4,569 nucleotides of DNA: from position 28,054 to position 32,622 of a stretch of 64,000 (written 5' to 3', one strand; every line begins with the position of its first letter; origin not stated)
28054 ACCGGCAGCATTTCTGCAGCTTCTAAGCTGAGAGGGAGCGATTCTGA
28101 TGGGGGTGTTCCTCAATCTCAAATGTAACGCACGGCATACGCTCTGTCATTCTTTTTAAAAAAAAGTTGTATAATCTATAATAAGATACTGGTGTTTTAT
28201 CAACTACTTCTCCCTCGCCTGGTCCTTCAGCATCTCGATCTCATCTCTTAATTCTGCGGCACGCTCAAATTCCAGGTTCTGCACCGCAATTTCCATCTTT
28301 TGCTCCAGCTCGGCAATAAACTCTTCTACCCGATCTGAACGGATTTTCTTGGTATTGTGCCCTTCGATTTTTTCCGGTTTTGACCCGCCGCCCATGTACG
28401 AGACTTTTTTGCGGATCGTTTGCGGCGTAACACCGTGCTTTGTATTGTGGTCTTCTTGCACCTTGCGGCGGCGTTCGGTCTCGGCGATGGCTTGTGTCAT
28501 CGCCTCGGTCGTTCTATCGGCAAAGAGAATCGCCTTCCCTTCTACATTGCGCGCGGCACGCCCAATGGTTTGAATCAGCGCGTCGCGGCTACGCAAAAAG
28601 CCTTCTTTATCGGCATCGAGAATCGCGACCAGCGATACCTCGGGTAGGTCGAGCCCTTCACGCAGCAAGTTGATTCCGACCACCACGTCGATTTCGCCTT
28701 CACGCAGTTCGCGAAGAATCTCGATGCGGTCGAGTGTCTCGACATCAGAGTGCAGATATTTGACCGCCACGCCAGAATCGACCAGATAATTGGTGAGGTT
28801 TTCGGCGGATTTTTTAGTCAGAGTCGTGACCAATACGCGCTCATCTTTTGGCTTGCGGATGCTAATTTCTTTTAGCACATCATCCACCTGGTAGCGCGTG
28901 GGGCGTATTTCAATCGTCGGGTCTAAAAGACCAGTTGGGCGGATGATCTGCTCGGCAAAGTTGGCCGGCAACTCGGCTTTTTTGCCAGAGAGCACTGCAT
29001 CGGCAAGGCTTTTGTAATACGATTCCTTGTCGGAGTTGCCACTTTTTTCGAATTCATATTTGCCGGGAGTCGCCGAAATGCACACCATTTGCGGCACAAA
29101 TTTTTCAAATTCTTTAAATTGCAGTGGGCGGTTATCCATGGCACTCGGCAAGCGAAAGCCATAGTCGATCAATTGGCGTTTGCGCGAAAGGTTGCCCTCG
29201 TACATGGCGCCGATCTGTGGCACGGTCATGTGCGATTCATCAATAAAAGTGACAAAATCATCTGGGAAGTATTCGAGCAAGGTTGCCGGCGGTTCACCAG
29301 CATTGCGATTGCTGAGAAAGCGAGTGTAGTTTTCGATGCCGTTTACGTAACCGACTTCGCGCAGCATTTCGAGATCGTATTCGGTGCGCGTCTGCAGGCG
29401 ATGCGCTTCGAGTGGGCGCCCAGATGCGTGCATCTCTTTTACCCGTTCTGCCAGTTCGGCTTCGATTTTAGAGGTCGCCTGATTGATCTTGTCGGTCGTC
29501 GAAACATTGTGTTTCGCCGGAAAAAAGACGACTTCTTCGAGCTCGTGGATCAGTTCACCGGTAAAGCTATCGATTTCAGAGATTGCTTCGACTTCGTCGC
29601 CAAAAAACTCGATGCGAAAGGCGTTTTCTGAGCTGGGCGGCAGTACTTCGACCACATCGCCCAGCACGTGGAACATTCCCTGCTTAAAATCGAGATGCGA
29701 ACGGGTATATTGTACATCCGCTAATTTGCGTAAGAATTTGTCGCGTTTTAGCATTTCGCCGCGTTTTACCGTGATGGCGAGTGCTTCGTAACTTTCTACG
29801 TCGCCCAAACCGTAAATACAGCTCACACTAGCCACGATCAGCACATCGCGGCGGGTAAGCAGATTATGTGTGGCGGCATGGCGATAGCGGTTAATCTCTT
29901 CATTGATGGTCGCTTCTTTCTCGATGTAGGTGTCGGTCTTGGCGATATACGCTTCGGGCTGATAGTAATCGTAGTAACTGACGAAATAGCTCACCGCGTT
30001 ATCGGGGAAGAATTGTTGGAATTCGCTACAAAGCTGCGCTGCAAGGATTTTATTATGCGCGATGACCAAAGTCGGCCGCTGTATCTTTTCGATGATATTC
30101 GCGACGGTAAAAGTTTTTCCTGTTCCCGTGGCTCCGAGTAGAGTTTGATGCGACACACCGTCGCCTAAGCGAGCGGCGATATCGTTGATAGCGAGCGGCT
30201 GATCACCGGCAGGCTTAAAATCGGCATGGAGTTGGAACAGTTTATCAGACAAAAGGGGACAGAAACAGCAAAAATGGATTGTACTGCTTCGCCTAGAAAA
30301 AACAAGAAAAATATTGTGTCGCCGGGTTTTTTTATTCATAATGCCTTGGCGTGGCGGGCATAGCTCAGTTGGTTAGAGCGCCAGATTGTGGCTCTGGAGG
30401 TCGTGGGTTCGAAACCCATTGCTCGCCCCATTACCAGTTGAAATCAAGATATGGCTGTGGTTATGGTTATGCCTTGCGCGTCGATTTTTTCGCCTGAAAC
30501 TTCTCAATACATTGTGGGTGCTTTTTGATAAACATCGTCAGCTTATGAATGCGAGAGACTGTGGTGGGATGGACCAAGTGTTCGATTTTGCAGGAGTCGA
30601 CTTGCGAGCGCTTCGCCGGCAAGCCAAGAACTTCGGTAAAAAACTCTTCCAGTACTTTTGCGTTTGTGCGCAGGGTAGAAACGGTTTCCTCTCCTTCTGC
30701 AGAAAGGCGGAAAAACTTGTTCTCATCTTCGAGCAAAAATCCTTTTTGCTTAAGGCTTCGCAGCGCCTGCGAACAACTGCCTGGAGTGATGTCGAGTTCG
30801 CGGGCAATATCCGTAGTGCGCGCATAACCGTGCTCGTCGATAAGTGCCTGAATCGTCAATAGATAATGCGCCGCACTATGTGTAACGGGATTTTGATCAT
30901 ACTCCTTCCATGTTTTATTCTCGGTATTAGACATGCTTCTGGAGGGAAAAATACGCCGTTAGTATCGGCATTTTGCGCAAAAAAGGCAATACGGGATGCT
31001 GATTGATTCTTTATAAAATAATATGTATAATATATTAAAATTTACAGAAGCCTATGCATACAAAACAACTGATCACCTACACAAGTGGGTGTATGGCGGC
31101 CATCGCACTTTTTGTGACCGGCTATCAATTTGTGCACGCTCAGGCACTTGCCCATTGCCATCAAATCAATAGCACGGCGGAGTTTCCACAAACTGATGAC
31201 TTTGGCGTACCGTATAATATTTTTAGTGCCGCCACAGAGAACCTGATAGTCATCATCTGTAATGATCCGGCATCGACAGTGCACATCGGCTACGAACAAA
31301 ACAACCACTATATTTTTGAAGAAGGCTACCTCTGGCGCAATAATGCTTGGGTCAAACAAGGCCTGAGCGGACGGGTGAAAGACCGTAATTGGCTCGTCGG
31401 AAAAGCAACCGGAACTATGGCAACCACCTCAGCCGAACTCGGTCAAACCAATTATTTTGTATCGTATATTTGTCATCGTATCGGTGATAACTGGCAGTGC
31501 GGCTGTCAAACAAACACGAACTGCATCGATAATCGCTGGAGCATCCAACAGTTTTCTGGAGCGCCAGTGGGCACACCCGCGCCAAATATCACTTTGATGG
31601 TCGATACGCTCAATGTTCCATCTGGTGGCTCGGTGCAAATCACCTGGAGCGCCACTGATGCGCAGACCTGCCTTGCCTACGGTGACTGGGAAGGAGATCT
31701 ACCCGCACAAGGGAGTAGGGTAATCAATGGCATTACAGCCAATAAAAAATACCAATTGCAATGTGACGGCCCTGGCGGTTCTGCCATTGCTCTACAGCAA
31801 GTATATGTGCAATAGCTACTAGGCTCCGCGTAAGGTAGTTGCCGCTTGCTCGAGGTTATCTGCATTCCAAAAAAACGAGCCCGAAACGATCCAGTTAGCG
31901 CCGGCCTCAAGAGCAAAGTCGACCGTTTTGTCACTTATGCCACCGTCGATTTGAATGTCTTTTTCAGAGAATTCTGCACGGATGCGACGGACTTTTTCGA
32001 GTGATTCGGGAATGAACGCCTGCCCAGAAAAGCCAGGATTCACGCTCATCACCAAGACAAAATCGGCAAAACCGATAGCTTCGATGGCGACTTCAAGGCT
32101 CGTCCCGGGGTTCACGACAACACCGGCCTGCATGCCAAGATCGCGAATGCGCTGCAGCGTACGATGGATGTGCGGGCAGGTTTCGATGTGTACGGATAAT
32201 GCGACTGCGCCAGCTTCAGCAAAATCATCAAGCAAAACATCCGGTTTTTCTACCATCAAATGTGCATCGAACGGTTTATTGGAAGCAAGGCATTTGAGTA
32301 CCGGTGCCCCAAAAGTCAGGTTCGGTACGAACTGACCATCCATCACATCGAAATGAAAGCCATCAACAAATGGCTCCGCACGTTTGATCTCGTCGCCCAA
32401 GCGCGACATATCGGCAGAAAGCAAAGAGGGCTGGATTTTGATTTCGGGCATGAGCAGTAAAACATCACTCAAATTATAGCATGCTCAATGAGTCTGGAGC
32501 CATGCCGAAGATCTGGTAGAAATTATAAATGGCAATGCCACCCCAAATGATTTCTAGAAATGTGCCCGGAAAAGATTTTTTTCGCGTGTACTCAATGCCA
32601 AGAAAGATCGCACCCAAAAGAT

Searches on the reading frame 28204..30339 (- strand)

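Call 6: search_protein_families(library=pfam, proteins=[window:28204-30339:-], max_evalue=0.001)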
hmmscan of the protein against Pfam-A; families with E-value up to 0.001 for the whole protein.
window:28204-30339:- (711 aa): 6 families
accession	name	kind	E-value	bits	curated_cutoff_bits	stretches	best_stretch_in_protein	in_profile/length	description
PF17757.6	UvrB_inter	-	3.3e-27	94.9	22.9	1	189-277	1-90/91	UvrB interaction domain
PF00271.37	Helicase_C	-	1.2e-19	71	23.5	1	488-598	5-109/110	Helicase conserved C-terminal domain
PF12344.14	UvrB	-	5e-19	68.3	27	1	605-646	1-42/43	Ultra-violet resistance protein B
PF04851.21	ResIII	-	1.4e-11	45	22.5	1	43-149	4-114/164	Type III restriction enzyme, res subunit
PF02151.25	UVR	-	9.4e-10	38.4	21.5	1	672-707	1-36/36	UvrB/uvrC motif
PF00270.35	DEAD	-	0.00046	20.4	26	0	67-119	19-79/167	DEAD/DEAH box helicase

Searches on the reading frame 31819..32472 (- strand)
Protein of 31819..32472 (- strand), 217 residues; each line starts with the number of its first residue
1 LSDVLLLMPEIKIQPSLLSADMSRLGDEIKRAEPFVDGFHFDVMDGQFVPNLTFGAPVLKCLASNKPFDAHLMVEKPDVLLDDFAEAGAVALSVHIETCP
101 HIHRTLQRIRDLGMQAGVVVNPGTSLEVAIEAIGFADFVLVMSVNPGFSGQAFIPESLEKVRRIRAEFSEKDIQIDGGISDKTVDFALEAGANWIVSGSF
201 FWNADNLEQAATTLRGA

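Call 91: search_protein_families(library=pfam, proteins=[window:31819-32472:-], max_evalue=0.001)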
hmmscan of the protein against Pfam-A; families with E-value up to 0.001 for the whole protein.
window:31819-32472:- (217 aa): 1 family
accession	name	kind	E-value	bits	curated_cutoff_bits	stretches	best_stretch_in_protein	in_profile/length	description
PF00834.25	Ribul_P_3_epim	-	1.3e-65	220.9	21.1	1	12-201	1-197/198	Ribulose-phosphate 3 epimerase family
